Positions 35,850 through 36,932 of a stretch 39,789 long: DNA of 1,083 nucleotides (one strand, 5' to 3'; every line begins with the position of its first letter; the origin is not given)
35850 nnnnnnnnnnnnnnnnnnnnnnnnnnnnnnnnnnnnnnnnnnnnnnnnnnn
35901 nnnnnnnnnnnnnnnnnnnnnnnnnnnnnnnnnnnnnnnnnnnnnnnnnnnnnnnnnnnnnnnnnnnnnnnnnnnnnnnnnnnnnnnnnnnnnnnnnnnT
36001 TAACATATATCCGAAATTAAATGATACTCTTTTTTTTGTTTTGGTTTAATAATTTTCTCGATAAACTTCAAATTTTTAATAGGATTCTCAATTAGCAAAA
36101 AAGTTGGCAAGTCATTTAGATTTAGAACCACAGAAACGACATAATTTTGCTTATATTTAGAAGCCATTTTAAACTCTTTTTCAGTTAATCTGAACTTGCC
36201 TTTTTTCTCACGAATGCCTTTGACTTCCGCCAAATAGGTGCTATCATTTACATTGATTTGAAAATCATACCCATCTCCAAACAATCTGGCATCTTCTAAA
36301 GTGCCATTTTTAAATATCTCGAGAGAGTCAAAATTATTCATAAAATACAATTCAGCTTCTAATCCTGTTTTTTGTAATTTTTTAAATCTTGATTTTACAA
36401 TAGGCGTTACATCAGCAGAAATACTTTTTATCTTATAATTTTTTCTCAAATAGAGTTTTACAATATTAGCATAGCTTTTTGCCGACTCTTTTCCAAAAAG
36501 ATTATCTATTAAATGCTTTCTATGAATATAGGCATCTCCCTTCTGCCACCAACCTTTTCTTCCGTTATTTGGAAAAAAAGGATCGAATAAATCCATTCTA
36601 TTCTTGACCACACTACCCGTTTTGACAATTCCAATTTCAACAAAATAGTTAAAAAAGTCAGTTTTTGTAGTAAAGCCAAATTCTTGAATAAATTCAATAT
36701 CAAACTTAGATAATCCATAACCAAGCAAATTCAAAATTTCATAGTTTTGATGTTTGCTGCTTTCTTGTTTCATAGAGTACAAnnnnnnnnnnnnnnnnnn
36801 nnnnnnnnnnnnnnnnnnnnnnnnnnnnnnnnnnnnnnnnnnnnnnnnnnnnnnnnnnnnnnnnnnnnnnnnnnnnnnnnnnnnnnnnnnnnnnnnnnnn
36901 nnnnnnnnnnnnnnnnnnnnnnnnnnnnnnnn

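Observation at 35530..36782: DUF3883-nuclease operon with two translationally coupled small proteins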

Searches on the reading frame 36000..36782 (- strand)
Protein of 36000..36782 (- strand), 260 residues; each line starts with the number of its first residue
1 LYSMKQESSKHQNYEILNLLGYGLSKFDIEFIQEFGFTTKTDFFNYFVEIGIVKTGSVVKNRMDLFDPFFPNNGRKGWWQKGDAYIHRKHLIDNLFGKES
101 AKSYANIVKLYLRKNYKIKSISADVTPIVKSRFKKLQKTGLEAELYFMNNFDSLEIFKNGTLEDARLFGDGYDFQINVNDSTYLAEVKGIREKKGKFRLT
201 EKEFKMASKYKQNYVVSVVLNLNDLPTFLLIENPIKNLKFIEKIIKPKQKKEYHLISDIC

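Call 3: search_protein_families(library=pfam, proteins=[window:36000-36782:-], max_evalue=1)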
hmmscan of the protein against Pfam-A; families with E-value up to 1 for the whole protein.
window:36000-36782:- (260 aa): 1 family
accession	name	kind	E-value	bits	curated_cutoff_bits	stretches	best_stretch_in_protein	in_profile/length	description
PF13020.12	NOV_C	-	2e-16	60.2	22.1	1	143-230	1-90/91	Protein NO VEIN, C-terminal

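Call 5: search_protein_families(library=padloc, proteins=[window:36000-36782:-], max_evalue=1)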
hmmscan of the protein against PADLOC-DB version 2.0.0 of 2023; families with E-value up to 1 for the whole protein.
window:36000-36782:- (260 aa): 6 families
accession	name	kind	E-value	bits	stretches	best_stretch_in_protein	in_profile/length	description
PDLC03967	TmtA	-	6.8e-10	36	1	130-244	886-998/1063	-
PDLC03966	TmtA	-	3.3e-09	33.1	1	137-237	1526-1631/1655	-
PDLC03971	TmtA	-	1.1e-08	31.1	1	170-224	1688-1746/1782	-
PDLC03964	TmtA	-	1.8e-06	24.3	1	141-237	1442-1519/1538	-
PDLC03965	TmtA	-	0.014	11.3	1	169-239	1267-1341/1370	-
PDLC03968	TmtA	-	0.033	9.8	1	185-240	1401-1459/1486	-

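Call 6: search_protein_families(library=ncbifam, proteins=[window:36000-36782:-], max_evalue=1)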
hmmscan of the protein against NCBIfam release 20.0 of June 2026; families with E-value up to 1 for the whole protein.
window:36000-36782:- (260 aa): 1 family
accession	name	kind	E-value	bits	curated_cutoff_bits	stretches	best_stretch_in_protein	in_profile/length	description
NF047675.1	TeichurnBiosyTuaE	equivalog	0.041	12.9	400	1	199-233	206-240/488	teichuronic acid biosynthesis protein TuaE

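Call 7: search_protein_families(library=phrogs, proteins=[window:36000-36782:-], max_evalue=1)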
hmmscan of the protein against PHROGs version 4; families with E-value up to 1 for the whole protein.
window:36000-36782:- (260 aa): 2 families
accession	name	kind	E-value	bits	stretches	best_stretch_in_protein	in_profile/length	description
phrog_2256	-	unknown function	0.082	14.2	1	110-149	83-123/126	-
phrog_32632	-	unknown function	0.36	11.8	0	145-197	19-71/101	-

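Call 12: find_homologous_proteins(query=window:36000-36782:-, max_evalue=0.001)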
Query window:36000-36782:- (260 aa): 1926 proteins with E <= 0.001 among 2716 candidates; the best 120 are listed.
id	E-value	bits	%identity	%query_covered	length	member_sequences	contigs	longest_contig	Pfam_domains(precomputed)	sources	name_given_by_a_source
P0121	6.3e-166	568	100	99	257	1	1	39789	PF13020.13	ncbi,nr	ncbi:MAG: DUF3883 domain-containing protein [Bernardetiaceae bacterium]|nr:DUF3883 domain-containing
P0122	2.5e-132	458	78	99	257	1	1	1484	PF13020.13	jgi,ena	-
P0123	5.0e-132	457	78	99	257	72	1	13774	PF13020.13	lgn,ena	-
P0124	1.5e-131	455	77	99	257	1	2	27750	PF13020.13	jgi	jgi:hypothetical protein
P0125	1.9e-131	455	77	99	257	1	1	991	PF13020.13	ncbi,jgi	jgi:hypothetical protein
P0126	2.3e-131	455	78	99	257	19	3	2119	PF13020.13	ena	-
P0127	3.3e-131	454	77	99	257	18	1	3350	PF13020.13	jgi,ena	-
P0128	9.8e-131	453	77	99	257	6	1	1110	PF13020.13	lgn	-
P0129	1.5e-130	452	80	97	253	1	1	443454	PF13020.13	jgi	jgi:hypothetical protein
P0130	6.6e-130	450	78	99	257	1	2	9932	PF13020.13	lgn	-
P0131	8.7e-130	450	77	99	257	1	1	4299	PF13020.13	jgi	jgi:hypothetical protein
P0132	8.7e-130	450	75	99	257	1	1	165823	PF13020.13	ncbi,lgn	-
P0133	5.9e-129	447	75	99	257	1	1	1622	PF13020.13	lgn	-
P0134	5.5e-128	444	77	98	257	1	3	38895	PF13020.13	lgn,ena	-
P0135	8.3e-128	443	77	98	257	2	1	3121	PF13020.13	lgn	-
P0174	1.4e-123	429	75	98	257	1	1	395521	PF13020.13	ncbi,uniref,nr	ncbi:DUF3883 domain-containing protein [Flavobacterium pectinovorum]|uniref:DUF3883 domain-containin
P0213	4.0e-122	424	75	97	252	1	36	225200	PF13020.13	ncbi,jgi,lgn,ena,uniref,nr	ncbi:MAG: DUF3883 domain-containing protein [Flavobacteriia bacterium]|jgi:hypothetical protein|unir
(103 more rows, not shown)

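Call 13: find_encoding_contigs(protein=P0174, flank=6000, max_places=3)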
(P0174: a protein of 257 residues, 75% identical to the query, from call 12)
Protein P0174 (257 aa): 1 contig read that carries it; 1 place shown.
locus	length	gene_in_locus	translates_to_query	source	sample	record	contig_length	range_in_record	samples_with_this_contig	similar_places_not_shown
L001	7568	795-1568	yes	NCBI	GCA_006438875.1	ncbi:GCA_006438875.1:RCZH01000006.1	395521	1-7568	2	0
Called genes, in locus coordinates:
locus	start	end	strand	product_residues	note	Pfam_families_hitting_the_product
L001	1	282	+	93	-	?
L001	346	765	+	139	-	PF03852:Vsr, PF04480:DUF559 (weak)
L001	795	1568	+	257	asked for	PF13020:NOV_C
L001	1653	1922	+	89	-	-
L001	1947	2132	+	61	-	-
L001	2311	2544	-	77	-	-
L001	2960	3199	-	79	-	-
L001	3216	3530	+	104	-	PF02482:Ribosomal_S30AE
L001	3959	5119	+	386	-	PF03358:FMN_red, PF14588:YjgF_endoribonc, PF01042:Ribonuc_L-PSP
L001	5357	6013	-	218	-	-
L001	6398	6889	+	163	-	PF13474:SnoaL_3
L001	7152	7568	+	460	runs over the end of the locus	PF00909:Ammonium_transp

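Call 14: find_encoding_contigs(protein=P0129, flank=6000, max_places=3)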
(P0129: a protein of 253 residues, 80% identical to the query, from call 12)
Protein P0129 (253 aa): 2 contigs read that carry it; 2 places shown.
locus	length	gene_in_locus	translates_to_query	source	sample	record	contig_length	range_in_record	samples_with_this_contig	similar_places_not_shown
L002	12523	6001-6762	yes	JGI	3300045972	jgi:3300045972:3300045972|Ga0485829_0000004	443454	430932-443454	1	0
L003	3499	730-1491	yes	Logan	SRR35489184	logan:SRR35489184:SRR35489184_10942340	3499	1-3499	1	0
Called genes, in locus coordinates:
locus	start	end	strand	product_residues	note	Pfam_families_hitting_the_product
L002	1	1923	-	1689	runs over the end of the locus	PF05359:DUF748, PF04357:TamB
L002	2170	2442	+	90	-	-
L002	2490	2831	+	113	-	-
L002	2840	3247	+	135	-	-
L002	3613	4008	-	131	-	-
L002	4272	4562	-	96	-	PF01541:GIY-YIG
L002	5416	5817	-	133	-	-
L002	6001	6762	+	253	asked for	PF13020:NOV_C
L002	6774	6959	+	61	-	-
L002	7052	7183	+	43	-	-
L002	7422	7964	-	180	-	-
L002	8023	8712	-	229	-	PF00472:RF-1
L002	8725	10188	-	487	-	PF01139:RtcB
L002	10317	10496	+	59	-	-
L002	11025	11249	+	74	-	-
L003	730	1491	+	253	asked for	PF13020:NOV_C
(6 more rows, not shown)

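Call 15: find_encoding_contigs(protein=P0213, flank=6000, max_places=6)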
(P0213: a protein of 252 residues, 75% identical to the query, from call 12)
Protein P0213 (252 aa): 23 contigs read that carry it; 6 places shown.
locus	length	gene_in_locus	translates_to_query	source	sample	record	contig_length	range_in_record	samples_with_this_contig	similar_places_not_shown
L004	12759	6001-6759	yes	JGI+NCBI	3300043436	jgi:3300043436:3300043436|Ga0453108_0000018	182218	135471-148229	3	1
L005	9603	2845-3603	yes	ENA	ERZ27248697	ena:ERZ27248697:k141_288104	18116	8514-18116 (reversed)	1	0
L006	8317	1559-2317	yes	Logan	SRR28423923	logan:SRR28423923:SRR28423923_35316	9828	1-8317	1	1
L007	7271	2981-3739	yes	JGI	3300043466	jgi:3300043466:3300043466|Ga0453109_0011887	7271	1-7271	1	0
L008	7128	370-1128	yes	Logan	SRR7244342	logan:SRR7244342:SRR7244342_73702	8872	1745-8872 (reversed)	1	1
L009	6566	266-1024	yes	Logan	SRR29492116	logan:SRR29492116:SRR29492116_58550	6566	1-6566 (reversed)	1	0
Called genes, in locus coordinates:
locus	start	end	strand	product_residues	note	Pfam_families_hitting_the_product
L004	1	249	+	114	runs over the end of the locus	PF04977:DivIC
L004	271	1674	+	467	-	PF01642:MM_CoA_mutase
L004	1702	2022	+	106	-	-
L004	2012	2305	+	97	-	PF05016:ParE_toxin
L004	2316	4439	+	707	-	PF01642:MM_CoA_mutase, PF02310:B12-binding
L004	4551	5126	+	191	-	-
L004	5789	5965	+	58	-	-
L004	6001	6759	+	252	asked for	PF13020:NOV_C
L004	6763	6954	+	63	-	-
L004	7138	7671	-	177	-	-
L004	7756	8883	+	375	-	PF00155:Aminotran_1_2, PF01053:Cys_Met_Meta_PP (faint)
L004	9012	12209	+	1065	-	PF19081:Ig_7, PF19406:PKD_5, PF13585:CHU_C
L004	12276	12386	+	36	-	-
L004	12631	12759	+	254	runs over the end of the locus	PF00142:Fer4_NifH (weak), PF01656:CbiA, PF02374:ArsA_ATPase (weak), PF06564:CBP_BcsQ, PF09140:MipZ, PF10609:ParA, PF13614:AAA_31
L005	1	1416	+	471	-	?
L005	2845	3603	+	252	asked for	PF13020:NOV_C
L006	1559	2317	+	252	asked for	PF13020:NOV_C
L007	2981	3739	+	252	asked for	PF13020:NOV_C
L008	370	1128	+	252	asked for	PF13020:NOV_C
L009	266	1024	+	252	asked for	PF13020:NOV_C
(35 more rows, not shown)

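Call 23: search_protein_families(library=pfam, proteins=[L001:1947-2129:+, L004:5789-5962:+], max_evalue=1)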
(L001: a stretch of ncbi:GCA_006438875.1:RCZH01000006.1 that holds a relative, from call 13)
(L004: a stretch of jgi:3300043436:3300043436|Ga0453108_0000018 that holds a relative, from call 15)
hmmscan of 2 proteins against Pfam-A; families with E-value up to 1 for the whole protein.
L001:1947-2129:+ (61 aa): 11 families
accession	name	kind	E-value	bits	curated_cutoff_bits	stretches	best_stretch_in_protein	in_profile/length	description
PF02150.21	Zn_ribbon_RPB9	-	0.0015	18.8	25.2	1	24-38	22-36/36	RNA polymerases M/15 Kd subunit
PF05129.18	Zn_ribbon_Elf1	-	0.002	18.6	29.8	1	20-60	19-62/79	Transcription elongation factor Elf1 like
PF13465.12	zf-H2C2_2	-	0.0069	17.1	40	1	24-34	15-25/26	Zinc-finger double domain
PF09723.15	Zn_ribbon_8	-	0.0075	16.7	34.4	1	24-52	6-34/41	Zinc ribbon domain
PF21349.2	RUBY_RBDX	-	0.01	15.7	26.5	1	24-35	1-12/30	Rubrerythrin, rubredoxin-like domain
PF19769.4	CPxCG_zf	-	0.038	14.2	27.2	1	26-59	1-38/183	CPxCG-related zinc finger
PF23145.1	Zf_2nd_IFT121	-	0.038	14.1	25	0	39-53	11-25/45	IFT121, second zinc finger domain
PF13717.11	Zn_ribbon_4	-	0.1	13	30.3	1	26-53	5-34/36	zinc-ribbon domain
PF04810.20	zf-Sec23_Sec24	-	0.11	13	25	0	38-56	17-35/39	Sec23/Sec24 zinc finger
PF21344.3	Zn_ribbon_LysW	-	0.11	12.7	27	1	25-50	2-27/46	Alpha-aminoadipate carrier protein LysW-like, globular domain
PF03107.22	C1_2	-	0.14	13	26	0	21-33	31-43/48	C1 domain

L004:5789-5962:+ (58 aa): 7 families
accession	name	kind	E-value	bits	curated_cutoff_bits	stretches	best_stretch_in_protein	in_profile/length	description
PF01381.28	HTH_3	-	1.1e-09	38.6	23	1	11-51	1-41/55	Helix-turn-helix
PF12844.13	HTH_19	-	1.6e-08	34.8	30.2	1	8-53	1-45/64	Helix-turn-helix domain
PF13560.12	HTH_31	-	1.5e-06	28.8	27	1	7-50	2-46/64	Helix-turn-helix domain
PF13413.12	HTH_25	-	0.00035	20.8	24.6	1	13-43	4-34/62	Helix-turn-helix domain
PF13744.12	HTH_37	-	0.0014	18.8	27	1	1-43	13-55/80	Helix-turn-helix domain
PF13443.12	HTH_26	-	0.011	16.4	22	1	11-51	2-43/63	Cro/C1-type HTH DNA-binding domain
PF20317.4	HTH_60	-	0.076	13.8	24.1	1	4-48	3-47/140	Helix-turn-helix domain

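Call 26: find_related_loci(query=A1, collection=genome_contigs, flank=7000)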
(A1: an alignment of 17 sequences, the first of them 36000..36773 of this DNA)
Query A1 (257 aa) in genome_contigs; peptide patterns used: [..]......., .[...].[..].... (x = any residue, [..] = any of these).
438 stretches matched a pattern; 315 encode a relative of the query (tblastn E <= 1e-3); the best 80 are kept; 80 distinct loci.
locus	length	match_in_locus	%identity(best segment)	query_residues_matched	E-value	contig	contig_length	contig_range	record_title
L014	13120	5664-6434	79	1-257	4e-138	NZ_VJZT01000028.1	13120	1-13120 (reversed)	Flavobacterium restrictum strain LB1R34 NODE_28_length_13120_cov_19.792992, whole genome shotgun sequence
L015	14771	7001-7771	76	1-257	5e-134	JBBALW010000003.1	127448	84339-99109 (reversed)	MAG: Flavobacterium sp. isolate EUL_073 ctg3-EUL_073, whole genome shotgun sequence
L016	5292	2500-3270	76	1-257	4e-134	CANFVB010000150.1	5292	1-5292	MAG: Bacteroidetes bacterium isolate Jr-20nov17-98 genome assembly, contig: Jr-20nov17-C22948, whole genome shotgun sequ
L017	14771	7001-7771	78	1-257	6e-138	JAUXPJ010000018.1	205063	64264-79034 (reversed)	MAG: Flavobacteriaceae bacterium isolate C10_metabat.bin.26 C10_k141_63228, whole genome shotgun sequence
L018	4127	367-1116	77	7-257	6e-134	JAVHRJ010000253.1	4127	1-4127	MAG: Bacteroidales bacterium isolate WB02no9_30_11 NODE_22770_length_4127_cov_5.389489, whole genome shotgun sequence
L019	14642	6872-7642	73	1-257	2e-130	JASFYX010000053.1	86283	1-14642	MAG: Flavobacteriaceae bacterium isolate MAY_MAG_00010 ALL_000000000089, whole genome shotgun sequence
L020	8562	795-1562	75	1-256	6e-130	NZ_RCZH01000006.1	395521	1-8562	Flavobacterium pectinovorum strain 42 scaffold6.1, whole genome shotgun sequence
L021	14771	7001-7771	72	1-257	3e-129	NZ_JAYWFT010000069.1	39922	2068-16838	MAG: Flavobacterium sp. isolate GLR17_GL16_UP_1_metabinner_1 GLR17_GL16_UP_1_metabinner_1_68, whole genome shotgun seque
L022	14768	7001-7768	74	1-256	4e-129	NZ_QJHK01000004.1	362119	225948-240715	Flavobacterium cheongpyeongense strain IMCC34759 NODE_4_length_362119_cov_104.174578, whole genome shotgun sequence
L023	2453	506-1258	76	7-257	1e-135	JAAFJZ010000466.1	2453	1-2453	MAG: Cytophagales bacterium isolate bin37.metabat.b11b12b14.043 WN_Cytophagales_17_scaffold_466, whole genome shotgun se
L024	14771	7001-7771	73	1-257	9e-128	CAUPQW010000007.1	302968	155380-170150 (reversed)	MAG: uncultured Flavobacterium sp. isolate m14-metabat.4 genome assembly, contig: m14-c15, whole genome shotgun sequence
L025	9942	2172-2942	71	1-257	5e-127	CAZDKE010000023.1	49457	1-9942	MAG TPA_asm: uncultured Lishizhenia sp. isolate SRP219642_co8_663 genome assembly, contig: NODE_652_length_49457_cov_8.7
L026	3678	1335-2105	73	1-257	7e-130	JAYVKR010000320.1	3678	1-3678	MAG: Flavobacterium sp. isolate GL53_Up_metabinner_19 GL53_Up_metabinner_19_319, whole genome shotgun sequence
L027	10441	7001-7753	74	7-257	1e-126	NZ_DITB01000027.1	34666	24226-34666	MAG: Flavobacterium sp. UBA6195 UBA6195_contig_3940, whole genome shotgun sequence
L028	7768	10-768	74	5-257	3e-126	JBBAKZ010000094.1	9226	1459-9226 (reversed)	MAG: Arcicella sp. isolate EUL_050 ctg94-EUL_050, whole genome shotgun sequence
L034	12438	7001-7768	72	1-257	2e-125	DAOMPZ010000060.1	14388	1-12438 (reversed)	MAG TPA_asm: Crocinitomicaceae bacterium isolate AMR_MDS_5847 NODE_1817_length_14388_cov_3.459918, whole genome shotgun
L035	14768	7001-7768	72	1-257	2e-125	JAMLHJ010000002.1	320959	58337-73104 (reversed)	MAG: Chitinophagales bacterium isolate ACE_NR_BACT7 ACE_NR_BACT7_2, whole genome shotgun sequence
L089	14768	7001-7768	66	1-256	3e-113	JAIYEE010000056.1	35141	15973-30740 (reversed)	MAG: Runella sp. isolate H1_MAG_00058 pond_H1_MAG_00058_000000000863, whole genome shotgun sequence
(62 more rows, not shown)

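Call 49: predict_structure(alignment_id=A2)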
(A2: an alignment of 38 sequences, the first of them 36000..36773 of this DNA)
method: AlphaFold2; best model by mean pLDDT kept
length: 257 residues; sequences in the alignment: 38
mean_pLDDT: 67.7   pTM: 0.52
mean pLDDT of the five models: 67.7, 67.6, 62.0, 59.0, 48.4
residues with pLDDT >= 90: 16; 70-90: 118; 50-70: 78; < 50: 45
segments of 3 or more residues with pLDDT < 50: 1-8, 75-81, 121-138, 161-169
pLDDT, mean of each block of 10 residues (from residue 1): 40 80 91 91 85 79 69 46 57 73 76 66 38 43 65 73 43 61 59 70 79 67 71 86 82 73
secondary structure, 60 per line:
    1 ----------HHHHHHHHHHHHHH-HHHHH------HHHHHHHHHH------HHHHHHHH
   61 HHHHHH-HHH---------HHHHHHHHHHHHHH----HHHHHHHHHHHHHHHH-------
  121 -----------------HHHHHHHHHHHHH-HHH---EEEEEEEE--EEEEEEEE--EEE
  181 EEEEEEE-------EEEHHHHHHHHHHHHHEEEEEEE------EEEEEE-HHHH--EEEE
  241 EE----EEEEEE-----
elements in order: H11-24 H26-30 H37-46 H53-66 H80-93 H98-113 H138-150 E158-165 E168-175 E178-187 E195-197 H198-210 E211-217 E224-229 H231-234 E237-242 E247-252

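Call 52: fold_search(model_id=the predicted structure, library=pdb)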
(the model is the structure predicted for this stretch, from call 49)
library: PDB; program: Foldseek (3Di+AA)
matches with E <= 10: 391; with E <= 0.001: 0
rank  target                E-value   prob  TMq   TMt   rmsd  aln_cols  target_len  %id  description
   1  9qbp_C                2.5e-02  0.96  0.25  0.17   7.2       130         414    8  Crystal structure of Enhydrobacter aerosaccus apo SPARDA complex (released 2025-12-17)
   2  5tgx_A                3.9e-02  0.90  0.27  0.29   6.4       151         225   15  Restriction/modification system-Type II R-SwaI complexed with partially cleaved DNA (released 2016-12-21)
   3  8hmy_D                8.0e-02  0.72  0.21  0.35   5.6       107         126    8  Cryo-EM structure of the human pre-catalytic TSEN/pre-tRNA complex (released 2023-04-19)
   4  3ajv_A                8.9e-02  0.87  0.23  0.32   4.3        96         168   14  Splicing endonuclease from Aeropyrum pernix (released 2010-11-17)
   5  4tkd_D                1.1e-01  0.89  0.26  0.46   5.0       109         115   14  Sulfolobus solfataricus HJC mutants (released 2015-08-12)
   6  4tkd_B                1.2e-01  0.90  0.26  0.47   5.4       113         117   16  Sulfolobus solfataricus HJC mutants (released 2015-08-12)
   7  8fg6_B                1.2e-01  0.41  0.17  0.26  10.1       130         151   14  Design of amyloidogenic peptide traps (released 2024-03-20)
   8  7esz_C                1.2e-01  0.38  0.22  0.10  12.6       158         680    9  Crystal structure of the complex formed by Wolbachia cytoplasmic incompatibility factors CinA and CinB with Mn2+ from  (released 2021-11-10)
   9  3ajv_C                1.3e-01  0.82  0.23  0.33   4.3        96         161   14  Splicing endonuclease from Aeropyrum pernix (released 2010-11-17)
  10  7uxa_B                1.3e-01  0.66  0.21  0.35   5.5       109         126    7  Human tRNA Splicing Endonuclease Complex bound to pre-tRNA-ARG (released 2023-02-08)
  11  5tgq                  1.3e-01  0.41  0.26  0.29  12.5       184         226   14  Restriction-modification system Type II R.SwaI, DNA free (released 2016-12-21)
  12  7et0_A                1.4e-01  0.30  0.23  0.11  13.9       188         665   10  Crystal structure of the complex formed by Wolbachia cytoplasmic incompatibility factors CinA and CinB from wPip (released 2021-11-10)
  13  7et0_C                1.7e-01  0.35  0.21  0.10  14.6       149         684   11  Crystal structure of the complex formed by Wolbachia cytoplasmic incompatibility factors CinA and CinB from wPip (released 2021-11-10)
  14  9jsz_J                1.7e-01  0.51  0.22  0.16   8.2       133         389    8  active NbaSPARDA complexes (released 2025-04-02)
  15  7esy_B                1.7e-01  0.21  0.21  0.09  15.8       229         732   10  Crystal structure of the complex formed by Wolbachia cytoplasmic incompatibility factors CidA and CidBND1-ND2 from wPi (released 2021-11-10)
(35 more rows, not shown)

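Call 64: search_protein_families(library=padloc, proteins=[L034:8010-9236:+, L001:1947-2129:+], max_evalue=0.01)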
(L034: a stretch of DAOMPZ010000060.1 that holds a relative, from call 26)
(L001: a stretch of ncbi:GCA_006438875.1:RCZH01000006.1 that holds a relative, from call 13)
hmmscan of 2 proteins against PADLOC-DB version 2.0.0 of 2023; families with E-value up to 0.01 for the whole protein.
L034:8010-9236:+ (409 aa): 2 families
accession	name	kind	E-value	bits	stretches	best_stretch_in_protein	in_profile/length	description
PDLC03479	REase_II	-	1.4e-36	124.7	1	10-400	33-375/376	Type II restriction enzyme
PDLC03446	REase_II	-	6.4e-28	95.9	1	11-198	42-227/237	Type II restriction enzyme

L001:1947-2129:+ (61 aa): 0 families

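Call 65: search_solved_structures(query=A2, max_evalue=1)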
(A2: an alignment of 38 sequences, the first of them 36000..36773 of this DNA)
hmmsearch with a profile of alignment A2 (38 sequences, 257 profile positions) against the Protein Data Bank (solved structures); distinct sequences matched with E-value up to 1: 0.

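Call 69: search_dna_similar(query=window:36000-36773:-, collection=plasmids, mode=protein, max_rows=15)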
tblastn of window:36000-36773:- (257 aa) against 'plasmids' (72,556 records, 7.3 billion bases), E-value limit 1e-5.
Records with a match: 2; places in all: 2; records where one place covers at least 80% of the query: 2.
Best place of each record, by identity: <60% 2.
By first word of the organism name: Terribacillus 1; Hymenobacter 1.
By predicted mobility (MOB-suite, as given by PLSDB): mobilizable 1; non-mobilizable 1.
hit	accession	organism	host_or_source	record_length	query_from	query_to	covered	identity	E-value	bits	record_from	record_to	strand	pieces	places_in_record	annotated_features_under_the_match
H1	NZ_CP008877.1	Terribacillus goriensis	Cryptomeria japonica var. sinensis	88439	9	235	88%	29.8%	1e-12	74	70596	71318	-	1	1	DUF3883 domain-containing protein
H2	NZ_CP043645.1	Hymenobacter sp. NBH84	pure culture,soil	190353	13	235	87%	27.7%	1e-16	86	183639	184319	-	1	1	DUF3883 domain-containing protein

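Call 70: search_dna_similar(query=window:36000-36773:-, collection=phages, mode=protein, max_rows=15)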
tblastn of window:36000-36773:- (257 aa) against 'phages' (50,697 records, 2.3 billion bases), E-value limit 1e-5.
No match.

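Call 71: get_annotated_region(hit=H2, flank=4000)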
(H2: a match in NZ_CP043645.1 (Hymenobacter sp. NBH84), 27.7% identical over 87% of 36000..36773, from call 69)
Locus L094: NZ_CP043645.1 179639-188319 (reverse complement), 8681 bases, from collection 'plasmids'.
description: Hymenobacter sp. NBH84 plasmid unnamed1, complete sequence
organism: Hymenobacter sp. NBH84 (NCBI taxid 2596915)
taxonomy: Bacteria; Bacteroidota; Cytophagia; Cytophagales; Hymenobacteraceae; Hymenobacter; Hymenobacter sp. NBH84
host: -; source: pure culture,soil; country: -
typing (MOB-suite, as given by PLSDB): non-mobilizable
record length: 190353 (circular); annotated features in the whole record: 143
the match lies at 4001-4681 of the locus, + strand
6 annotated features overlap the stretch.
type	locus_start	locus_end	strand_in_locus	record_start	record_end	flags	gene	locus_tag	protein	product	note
CDS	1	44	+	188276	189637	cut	-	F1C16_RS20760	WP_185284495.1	DNA cytosine methyltransferase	GO:0006304 - DNA modification [Evidence IEA]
CDS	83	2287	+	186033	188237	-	-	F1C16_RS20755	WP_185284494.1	sensor histidine kinase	-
CDS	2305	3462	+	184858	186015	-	-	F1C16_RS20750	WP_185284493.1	hypothetical protein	-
CDS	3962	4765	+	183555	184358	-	-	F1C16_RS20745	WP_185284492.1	DUF3883 domain-containing protein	-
CDS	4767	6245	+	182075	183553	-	-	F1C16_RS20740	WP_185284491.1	ATP-binding protein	-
CDS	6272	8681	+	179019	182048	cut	-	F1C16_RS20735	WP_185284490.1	Z1 domain-containing protein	-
